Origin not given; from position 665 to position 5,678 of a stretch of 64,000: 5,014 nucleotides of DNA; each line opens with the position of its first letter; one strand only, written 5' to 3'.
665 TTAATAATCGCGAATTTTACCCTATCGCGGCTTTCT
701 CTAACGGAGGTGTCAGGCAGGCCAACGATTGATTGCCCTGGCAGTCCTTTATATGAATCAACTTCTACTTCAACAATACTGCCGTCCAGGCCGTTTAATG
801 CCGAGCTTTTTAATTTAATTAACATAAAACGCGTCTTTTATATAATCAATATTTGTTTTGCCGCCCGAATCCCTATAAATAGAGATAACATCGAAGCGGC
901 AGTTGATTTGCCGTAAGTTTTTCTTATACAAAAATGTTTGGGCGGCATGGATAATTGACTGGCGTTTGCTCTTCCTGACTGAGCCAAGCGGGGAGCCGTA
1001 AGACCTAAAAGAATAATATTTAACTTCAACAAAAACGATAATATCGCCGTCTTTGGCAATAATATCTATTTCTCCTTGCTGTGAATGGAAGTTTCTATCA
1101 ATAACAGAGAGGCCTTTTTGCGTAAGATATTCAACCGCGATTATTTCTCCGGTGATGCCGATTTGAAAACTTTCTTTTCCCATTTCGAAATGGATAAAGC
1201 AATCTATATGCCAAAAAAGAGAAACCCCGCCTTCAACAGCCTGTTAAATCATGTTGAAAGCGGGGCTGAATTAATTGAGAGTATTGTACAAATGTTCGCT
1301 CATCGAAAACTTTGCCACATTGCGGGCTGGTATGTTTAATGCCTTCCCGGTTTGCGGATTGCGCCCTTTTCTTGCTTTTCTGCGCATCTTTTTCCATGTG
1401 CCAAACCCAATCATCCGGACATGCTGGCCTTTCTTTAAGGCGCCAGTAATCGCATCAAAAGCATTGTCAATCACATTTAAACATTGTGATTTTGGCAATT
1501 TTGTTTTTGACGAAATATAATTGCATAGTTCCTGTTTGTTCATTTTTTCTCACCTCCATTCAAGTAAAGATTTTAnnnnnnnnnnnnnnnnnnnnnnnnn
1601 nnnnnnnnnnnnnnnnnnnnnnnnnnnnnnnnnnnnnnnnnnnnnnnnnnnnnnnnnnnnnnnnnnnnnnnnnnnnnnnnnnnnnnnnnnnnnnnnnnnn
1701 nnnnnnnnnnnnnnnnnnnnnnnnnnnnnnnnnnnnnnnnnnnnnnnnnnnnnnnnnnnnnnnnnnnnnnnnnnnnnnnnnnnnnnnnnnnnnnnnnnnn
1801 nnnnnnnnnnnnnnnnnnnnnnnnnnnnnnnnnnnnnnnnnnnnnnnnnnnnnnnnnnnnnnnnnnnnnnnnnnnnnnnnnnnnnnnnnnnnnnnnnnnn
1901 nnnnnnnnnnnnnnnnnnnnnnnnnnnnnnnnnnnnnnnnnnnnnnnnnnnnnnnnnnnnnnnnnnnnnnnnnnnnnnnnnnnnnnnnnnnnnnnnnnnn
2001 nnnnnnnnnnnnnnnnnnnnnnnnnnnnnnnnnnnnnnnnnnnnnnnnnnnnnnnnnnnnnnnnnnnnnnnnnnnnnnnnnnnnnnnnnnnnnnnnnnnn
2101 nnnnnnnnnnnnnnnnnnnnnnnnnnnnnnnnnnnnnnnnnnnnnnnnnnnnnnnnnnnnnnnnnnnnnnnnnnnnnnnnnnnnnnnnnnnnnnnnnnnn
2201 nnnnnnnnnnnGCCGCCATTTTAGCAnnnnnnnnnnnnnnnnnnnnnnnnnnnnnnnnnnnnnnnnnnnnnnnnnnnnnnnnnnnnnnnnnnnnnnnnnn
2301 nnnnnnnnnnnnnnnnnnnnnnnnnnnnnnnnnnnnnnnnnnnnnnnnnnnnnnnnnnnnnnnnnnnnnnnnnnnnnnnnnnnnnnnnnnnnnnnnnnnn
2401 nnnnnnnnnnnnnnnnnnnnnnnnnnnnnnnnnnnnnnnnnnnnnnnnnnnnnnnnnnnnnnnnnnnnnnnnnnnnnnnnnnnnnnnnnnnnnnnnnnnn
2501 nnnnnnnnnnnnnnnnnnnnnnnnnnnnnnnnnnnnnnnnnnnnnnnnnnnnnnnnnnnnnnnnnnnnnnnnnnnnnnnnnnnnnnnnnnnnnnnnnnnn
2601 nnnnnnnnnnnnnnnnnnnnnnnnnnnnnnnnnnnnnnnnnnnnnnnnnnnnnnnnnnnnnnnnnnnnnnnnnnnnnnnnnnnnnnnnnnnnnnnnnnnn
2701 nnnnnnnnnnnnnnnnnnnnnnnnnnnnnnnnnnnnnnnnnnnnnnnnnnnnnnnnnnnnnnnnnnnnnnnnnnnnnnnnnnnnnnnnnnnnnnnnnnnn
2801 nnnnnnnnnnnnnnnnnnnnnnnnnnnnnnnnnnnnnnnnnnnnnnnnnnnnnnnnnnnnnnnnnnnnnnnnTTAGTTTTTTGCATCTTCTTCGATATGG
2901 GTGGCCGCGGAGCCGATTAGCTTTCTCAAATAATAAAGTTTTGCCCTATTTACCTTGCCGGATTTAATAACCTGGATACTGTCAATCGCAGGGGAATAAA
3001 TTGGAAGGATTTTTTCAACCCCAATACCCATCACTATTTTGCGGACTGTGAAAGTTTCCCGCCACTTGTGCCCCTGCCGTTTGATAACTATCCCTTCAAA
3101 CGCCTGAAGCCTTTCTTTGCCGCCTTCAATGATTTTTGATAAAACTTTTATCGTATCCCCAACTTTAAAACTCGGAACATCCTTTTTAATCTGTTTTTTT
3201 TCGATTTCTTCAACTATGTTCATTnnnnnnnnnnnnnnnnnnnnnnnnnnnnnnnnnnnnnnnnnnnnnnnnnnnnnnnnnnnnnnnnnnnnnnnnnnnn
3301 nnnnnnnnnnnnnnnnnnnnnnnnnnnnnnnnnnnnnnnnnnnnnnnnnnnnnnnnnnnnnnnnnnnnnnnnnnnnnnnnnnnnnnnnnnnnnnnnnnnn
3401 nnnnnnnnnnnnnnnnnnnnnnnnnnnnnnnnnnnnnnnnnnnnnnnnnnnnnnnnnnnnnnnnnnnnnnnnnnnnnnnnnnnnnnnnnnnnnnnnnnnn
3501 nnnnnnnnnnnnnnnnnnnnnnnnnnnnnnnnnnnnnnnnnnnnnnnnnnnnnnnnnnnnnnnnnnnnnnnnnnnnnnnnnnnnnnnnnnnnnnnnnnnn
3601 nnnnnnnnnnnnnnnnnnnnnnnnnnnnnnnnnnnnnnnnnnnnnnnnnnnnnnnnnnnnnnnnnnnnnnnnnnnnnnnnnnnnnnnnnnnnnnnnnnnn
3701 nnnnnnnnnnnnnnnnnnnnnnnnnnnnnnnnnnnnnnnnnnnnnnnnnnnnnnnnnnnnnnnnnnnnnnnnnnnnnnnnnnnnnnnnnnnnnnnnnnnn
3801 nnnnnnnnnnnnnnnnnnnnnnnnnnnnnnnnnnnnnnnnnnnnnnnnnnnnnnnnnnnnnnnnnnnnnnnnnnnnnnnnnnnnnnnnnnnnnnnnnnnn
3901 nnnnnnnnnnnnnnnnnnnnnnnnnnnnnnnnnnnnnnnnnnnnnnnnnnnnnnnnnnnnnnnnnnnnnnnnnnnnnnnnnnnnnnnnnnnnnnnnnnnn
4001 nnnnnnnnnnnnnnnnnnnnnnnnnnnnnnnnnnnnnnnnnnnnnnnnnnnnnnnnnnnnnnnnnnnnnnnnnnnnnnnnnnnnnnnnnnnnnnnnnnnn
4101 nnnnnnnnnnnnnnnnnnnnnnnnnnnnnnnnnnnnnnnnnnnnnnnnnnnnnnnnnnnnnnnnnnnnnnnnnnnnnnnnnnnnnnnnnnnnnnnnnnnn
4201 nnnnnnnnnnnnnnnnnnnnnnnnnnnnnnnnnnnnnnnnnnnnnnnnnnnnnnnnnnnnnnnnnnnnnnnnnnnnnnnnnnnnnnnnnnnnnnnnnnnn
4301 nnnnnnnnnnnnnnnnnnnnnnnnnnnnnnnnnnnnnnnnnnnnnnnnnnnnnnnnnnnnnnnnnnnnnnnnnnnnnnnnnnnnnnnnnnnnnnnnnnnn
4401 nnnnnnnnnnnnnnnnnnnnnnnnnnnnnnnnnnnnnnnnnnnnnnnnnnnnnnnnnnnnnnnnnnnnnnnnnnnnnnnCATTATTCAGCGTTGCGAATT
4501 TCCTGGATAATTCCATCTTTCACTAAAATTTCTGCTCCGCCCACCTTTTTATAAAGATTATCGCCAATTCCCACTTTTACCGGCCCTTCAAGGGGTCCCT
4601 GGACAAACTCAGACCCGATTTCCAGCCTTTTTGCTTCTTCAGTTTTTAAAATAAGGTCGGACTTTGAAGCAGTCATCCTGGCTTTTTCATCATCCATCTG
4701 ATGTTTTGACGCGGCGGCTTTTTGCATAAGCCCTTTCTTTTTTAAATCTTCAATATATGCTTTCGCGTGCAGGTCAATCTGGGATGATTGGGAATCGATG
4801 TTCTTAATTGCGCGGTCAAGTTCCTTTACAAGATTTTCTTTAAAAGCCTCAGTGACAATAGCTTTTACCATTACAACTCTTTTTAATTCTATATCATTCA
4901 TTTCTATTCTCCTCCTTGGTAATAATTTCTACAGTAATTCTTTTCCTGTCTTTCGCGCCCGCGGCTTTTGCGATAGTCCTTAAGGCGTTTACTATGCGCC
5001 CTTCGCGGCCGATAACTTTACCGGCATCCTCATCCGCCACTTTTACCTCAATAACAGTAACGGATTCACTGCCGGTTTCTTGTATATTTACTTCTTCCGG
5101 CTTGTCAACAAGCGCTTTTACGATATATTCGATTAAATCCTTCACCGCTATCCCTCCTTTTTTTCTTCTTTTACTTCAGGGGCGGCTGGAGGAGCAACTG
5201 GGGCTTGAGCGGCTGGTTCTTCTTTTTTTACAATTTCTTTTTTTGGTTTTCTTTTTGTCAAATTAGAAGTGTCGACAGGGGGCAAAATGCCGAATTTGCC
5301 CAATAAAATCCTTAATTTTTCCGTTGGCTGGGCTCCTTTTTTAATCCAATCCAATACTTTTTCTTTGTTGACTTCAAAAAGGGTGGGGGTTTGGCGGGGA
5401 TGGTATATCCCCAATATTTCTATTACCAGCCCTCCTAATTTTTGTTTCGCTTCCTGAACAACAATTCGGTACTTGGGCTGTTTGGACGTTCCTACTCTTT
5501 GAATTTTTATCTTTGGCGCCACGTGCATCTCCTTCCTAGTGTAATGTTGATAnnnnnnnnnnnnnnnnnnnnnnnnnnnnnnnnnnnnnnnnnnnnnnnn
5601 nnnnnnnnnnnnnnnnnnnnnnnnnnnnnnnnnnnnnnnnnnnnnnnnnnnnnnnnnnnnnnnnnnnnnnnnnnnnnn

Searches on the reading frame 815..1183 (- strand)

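Call 36: search_protein_families(library=pfam, proteins=[window:815-1183:-], max_evalue=0.0001)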
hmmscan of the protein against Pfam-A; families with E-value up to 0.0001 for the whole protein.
window:815-1183:- (122 aa): 2 families
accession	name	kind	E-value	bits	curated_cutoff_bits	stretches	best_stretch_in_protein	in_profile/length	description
PF02021.23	UPF0102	-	1.3e-25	90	23.6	1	12-102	1-80/80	Uncharacterised protein family UPF0102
PF08378.17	NERD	-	4.2e-05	24.5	22.1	1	9-92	2-94/111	Nuclease-related domain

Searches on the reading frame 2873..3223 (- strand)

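Call 36: search_protein_families(library=pfam, proteins=[window:2873-3223:-], max_evalue=0.0001)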
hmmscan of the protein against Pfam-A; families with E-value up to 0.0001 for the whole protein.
window:2873-3223:- (116 aa): 1 family
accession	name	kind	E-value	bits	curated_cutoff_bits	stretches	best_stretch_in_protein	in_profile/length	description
PF01245.26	Ribosomal_L19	-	3.6e-44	149.7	22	1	2-108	1-107/111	Ribosomal protein L19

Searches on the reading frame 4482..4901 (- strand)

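Call 36: search_protein_families(library=pfam, proteins=[window:4482-4901:-], max_evalue=0.0001)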
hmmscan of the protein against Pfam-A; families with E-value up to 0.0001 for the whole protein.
window:4482-4901:- (139 aa): 1 family
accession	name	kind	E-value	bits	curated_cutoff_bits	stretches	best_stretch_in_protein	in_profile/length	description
PF11068.13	YlqD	-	1.8e-30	106.4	27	1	5-136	2-131/131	YlqD protein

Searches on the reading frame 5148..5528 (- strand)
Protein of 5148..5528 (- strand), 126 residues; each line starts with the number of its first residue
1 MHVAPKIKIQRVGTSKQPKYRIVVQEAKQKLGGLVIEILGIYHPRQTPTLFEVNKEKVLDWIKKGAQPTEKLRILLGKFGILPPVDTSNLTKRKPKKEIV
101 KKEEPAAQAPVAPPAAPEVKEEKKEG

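Call 36: search_protein_families(library=pfam, proteins=[window:5148-5528:-], max_evalue=0.0001)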
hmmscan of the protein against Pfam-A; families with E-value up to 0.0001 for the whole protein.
window:5148-5528:- (126 aa): 1 family
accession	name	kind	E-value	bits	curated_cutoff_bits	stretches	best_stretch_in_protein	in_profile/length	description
PF00886.24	Ribosomal_S16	-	1.4e-16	60.6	27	1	11-69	1-62/62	Ribosomal protein S16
